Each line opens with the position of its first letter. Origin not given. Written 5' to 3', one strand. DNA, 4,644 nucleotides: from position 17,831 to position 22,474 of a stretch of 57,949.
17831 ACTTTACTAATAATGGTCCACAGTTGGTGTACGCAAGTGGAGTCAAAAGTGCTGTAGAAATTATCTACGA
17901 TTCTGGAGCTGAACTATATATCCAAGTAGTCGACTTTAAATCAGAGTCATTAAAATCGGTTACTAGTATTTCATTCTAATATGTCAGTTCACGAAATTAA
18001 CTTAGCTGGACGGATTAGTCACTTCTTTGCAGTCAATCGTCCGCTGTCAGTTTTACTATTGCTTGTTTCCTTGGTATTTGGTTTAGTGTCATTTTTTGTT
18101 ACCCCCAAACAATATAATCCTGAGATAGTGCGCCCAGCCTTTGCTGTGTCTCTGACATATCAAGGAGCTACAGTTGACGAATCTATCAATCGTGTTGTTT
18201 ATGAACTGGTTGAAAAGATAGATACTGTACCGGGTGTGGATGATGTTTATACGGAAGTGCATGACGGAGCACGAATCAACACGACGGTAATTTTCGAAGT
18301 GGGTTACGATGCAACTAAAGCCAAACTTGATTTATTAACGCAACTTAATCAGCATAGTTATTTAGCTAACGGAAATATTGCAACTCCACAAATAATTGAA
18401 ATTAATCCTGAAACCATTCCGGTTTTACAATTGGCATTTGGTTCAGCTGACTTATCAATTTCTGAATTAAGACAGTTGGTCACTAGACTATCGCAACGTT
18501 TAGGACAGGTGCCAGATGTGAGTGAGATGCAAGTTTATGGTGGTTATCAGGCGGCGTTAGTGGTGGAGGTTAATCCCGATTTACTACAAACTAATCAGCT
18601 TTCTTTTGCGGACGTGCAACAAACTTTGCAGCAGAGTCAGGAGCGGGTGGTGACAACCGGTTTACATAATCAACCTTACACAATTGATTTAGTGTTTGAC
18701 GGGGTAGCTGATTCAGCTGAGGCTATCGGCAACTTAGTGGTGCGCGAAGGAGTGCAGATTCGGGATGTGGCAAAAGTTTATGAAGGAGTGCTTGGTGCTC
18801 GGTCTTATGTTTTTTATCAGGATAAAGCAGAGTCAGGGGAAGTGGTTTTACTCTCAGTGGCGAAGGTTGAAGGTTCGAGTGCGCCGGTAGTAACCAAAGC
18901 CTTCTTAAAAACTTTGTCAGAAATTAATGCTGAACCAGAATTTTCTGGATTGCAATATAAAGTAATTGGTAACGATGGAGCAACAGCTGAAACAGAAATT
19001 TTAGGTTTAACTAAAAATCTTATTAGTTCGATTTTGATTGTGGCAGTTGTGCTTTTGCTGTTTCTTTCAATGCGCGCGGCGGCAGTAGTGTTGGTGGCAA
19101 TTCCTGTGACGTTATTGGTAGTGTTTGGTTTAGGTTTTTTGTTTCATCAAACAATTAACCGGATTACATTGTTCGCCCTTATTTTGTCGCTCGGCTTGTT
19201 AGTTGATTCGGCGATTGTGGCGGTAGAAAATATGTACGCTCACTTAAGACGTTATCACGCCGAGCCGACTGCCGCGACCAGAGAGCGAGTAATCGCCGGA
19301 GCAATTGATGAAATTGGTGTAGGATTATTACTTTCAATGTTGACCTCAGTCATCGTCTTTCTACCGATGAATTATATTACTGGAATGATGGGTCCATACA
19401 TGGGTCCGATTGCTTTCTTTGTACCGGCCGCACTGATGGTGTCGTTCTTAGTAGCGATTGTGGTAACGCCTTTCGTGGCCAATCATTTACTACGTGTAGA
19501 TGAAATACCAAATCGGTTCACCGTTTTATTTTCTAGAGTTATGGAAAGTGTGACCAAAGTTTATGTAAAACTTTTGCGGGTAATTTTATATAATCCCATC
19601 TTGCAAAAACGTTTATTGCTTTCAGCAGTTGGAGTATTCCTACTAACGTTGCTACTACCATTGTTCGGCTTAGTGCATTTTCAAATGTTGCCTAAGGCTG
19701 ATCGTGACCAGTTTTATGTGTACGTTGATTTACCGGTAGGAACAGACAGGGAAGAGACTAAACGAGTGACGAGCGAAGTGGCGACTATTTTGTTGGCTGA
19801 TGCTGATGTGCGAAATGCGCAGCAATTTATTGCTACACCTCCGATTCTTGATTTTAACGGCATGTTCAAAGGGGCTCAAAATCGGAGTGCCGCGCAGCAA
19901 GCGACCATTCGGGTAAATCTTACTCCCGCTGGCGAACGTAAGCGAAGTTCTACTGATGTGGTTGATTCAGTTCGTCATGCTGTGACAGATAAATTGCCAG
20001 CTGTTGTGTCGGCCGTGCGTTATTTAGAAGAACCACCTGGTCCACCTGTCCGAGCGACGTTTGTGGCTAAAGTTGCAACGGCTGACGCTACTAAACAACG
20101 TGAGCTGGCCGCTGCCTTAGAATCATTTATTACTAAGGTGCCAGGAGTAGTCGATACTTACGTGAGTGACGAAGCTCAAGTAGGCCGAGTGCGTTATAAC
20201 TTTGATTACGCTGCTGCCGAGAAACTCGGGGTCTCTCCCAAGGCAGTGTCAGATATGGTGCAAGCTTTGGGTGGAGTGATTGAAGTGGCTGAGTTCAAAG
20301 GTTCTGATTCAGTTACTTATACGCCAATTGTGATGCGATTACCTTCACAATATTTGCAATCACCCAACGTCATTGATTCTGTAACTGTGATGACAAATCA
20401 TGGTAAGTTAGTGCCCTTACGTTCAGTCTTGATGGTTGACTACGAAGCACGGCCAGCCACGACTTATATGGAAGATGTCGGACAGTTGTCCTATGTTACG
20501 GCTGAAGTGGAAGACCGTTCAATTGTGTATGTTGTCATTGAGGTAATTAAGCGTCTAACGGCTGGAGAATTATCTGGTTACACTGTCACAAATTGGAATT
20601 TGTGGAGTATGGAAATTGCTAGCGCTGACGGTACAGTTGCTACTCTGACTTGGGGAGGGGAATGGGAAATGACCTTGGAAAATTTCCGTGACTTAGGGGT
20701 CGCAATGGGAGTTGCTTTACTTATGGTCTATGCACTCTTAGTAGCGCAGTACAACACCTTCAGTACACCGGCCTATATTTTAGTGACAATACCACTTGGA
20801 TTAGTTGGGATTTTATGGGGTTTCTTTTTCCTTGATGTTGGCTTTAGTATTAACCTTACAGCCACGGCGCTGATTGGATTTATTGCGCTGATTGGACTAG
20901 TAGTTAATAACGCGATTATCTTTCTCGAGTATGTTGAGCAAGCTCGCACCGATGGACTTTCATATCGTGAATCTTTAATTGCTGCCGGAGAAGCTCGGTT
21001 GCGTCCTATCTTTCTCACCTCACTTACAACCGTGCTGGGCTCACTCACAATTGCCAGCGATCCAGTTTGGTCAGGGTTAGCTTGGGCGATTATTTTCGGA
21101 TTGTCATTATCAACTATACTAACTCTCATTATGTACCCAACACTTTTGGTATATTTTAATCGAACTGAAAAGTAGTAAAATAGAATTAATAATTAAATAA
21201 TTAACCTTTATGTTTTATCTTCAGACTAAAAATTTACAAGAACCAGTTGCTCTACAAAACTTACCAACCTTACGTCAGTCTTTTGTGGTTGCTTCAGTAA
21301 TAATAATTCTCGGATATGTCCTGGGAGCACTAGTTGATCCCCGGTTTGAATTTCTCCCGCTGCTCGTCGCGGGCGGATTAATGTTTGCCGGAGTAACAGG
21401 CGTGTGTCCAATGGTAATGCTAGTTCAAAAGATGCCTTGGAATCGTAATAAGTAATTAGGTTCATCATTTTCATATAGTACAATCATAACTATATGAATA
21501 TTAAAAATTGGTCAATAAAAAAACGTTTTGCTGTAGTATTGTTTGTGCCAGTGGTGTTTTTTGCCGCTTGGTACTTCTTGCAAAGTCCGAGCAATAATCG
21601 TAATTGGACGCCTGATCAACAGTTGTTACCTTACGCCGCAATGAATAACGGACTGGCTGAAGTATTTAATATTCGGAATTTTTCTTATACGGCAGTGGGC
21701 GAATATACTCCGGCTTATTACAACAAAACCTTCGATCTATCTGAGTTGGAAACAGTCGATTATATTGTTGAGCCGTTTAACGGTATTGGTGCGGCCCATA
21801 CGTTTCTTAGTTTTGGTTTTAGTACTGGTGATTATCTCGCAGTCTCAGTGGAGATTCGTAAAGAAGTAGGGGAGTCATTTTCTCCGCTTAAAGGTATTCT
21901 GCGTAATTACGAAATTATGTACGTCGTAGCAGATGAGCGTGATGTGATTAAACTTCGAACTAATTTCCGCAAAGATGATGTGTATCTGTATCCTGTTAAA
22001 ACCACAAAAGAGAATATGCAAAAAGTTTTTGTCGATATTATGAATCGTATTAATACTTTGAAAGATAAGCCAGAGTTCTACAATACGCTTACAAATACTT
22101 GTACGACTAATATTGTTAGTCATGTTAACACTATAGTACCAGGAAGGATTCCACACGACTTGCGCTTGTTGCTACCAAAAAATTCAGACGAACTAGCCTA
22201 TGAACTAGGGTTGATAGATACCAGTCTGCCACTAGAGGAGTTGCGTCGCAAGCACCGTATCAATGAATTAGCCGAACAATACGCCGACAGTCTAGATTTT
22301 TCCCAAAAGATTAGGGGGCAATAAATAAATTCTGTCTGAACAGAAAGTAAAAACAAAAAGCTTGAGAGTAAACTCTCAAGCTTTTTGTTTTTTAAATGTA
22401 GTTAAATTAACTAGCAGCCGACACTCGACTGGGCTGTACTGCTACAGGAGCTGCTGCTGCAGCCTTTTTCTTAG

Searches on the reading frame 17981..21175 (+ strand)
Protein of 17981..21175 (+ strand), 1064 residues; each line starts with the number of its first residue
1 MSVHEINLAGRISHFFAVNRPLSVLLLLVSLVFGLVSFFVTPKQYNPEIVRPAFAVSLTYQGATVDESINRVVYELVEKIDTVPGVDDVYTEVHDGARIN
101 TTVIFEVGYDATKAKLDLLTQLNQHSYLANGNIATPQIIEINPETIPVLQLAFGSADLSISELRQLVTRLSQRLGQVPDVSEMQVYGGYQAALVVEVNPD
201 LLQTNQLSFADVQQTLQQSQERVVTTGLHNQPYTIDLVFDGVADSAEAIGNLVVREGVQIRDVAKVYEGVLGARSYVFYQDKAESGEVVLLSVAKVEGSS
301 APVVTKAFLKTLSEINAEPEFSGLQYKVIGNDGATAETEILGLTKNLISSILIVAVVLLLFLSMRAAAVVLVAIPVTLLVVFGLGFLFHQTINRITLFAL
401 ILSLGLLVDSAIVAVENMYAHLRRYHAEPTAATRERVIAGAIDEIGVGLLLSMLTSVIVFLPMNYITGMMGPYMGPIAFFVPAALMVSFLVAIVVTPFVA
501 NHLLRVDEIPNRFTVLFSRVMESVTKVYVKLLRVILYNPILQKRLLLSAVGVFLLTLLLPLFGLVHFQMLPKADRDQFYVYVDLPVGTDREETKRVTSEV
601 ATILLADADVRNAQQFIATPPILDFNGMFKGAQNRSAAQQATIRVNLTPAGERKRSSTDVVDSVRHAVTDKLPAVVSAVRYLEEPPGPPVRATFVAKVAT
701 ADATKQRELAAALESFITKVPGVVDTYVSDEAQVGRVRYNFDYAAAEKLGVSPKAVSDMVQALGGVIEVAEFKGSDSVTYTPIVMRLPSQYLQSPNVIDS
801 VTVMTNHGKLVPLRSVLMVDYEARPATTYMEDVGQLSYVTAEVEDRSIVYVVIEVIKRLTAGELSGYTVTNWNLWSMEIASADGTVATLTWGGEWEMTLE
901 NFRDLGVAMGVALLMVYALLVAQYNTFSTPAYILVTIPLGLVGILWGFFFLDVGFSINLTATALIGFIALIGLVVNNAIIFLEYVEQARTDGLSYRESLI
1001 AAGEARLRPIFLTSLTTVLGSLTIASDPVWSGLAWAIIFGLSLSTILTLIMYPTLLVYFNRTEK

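Call 59: search_protein_families(library=pfam, proteins=[window:17981-21175:+], max_evalue=0.001)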
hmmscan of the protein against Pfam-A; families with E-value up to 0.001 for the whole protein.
window:17981-21175:+ (1064 aa): 2 families
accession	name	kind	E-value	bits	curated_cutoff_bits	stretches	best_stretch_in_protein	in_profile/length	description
PF00873.25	ACR_tran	-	4.8e-134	448.8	28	1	16-1059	4-1020/1021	AcrB/AcrD/AcrF family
PF02355.23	SecD_SecF_C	-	0.0007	19.5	20.5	0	347-504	38-183/189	Protein export membrane protein SecD/SecF, C-terminal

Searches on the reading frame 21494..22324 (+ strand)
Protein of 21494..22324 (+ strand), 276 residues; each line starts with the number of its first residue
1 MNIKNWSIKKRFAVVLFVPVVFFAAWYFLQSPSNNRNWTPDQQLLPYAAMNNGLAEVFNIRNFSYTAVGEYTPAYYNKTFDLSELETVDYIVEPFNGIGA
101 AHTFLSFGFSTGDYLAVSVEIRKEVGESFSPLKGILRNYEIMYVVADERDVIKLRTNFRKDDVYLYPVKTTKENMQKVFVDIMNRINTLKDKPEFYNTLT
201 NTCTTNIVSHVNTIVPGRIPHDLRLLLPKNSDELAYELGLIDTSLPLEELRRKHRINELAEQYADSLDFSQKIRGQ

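Call 59: search_protein_families(library=pfam, proteins=[window:21494-22324:+], max_evalue=0.001)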
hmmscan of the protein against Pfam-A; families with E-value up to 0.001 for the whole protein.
window:21494-22324:+ (276 aa): 1 family
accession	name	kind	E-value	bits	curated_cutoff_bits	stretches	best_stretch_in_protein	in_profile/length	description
PF13387.12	Lnb_N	-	3.3e-41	141.2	22.2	1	72-227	2-173/175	Lnb N-terminal periplasmic domain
